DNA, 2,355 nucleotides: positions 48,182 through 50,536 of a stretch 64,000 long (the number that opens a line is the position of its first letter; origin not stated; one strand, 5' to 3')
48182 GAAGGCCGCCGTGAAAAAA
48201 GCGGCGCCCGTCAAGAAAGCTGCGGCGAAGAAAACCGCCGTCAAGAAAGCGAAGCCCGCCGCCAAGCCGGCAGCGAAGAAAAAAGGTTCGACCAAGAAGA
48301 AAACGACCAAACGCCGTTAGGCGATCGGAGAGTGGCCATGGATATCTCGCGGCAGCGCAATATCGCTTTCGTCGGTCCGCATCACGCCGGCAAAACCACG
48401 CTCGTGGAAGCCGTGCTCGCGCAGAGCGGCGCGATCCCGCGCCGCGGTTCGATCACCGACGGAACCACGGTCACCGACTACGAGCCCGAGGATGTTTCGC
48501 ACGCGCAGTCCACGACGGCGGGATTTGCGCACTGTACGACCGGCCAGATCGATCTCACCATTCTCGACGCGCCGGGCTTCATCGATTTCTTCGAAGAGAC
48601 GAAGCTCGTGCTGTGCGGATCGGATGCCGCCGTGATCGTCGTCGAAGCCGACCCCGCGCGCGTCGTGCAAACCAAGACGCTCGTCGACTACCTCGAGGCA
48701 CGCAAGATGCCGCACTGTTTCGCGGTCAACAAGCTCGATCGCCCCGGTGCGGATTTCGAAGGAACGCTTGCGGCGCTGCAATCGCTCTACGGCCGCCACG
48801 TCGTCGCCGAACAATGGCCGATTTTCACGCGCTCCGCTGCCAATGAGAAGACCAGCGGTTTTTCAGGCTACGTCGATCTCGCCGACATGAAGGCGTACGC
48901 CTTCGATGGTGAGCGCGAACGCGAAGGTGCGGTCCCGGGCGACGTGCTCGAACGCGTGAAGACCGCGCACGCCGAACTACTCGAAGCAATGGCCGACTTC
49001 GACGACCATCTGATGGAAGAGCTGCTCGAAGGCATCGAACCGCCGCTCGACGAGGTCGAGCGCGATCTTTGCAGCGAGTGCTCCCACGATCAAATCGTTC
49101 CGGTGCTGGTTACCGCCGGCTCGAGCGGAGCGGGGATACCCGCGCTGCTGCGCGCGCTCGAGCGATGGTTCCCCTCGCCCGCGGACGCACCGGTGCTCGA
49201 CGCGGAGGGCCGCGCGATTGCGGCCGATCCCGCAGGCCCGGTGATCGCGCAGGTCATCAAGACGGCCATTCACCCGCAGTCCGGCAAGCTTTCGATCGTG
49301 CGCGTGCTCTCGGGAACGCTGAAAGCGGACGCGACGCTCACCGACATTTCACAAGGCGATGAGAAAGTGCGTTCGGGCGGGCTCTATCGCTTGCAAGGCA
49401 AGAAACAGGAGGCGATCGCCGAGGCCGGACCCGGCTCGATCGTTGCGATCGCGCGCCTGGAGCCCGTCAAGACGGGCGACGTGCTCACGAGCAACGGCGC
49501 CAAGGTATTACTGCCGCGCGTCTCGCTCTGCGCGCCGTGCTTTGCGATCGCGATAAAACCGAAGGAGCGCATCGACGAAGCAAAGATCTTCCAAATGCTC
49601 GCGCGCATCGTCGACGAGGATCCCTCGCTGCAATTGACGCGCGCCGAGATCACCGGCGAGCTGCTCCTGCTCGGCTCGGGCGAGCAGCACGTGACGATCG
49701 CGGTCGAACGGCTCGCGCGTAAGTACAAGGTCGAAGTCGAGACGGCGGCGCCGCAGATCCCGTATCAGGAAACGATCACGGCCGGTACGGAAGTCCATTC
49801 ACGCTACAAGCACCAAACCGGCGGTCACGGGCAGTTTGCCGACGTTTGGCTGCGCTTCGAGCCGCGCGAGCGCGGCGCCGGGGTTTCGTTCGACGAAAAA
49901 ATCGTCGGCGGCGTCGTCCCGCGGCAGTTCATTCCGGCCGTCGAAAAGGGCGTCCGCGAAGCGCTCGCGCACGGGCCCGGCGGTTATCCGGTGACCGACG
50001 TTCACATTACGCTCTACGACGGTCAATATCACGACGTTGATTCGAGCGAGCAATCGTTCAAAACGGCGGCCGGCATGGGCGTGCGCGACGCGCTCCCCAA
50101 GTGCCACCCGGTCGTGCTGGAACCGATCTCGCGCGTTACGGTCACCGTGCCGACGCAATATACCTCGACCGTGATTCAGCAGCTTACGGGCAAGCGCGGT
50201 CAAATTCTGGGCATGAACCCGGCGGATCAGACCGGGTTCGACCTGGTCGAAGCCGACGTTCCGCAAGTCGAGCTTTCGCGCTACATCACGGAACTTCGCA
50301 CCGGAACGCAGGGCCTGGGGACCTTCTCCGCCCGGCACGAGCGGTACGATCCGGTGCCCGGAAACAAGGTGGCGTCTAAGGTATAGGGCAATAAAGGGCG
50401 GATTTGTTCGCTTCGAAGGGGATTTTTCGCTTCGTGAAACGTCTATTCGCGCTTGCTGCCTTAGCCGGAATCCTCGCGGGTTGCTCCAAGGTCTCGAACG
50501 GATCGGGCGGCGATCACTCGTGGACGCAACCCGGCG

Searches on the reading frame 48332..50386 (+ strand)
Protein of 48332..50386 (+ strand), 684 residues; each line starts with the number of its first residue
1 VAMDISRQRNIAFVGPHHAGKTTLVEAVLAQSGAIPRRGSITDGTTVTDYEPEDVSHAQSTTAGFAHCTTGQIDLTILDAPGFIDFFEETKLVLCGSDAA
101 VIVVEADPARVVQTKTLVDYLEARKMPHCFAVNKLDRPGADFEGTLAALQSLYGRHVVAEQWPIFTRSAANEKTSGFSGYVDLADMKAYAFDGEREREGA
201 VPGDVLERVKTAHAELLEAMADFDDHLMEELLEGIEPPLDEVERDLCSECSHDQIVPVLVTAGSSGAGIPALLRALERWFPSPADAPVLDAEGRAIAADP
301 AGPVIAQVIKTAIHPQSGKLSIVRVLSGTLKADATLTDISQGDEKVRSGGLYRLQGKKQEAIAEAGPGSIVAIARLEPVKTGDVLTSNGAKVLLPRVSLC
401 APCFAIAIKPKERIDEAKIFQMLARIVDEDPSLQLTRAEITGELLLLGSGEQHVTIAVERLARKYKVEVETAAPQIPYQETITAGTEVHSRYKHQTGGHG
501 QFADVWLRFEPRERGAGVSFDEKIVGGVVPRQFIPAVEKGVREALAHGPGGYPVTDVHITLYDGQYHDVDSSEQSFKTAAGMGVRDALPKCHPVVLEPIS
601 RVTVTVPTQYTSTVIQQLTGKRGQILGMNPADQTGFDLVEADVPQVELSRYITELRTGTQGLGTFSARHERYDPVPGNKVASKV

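Call 75: find_encoding_contigs(protein=window:48332-50386:+, flank=10000, max_places=1)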
Protein window:48332-50386:+ (684 aa): no gene with exactly this product is on record in the collection.
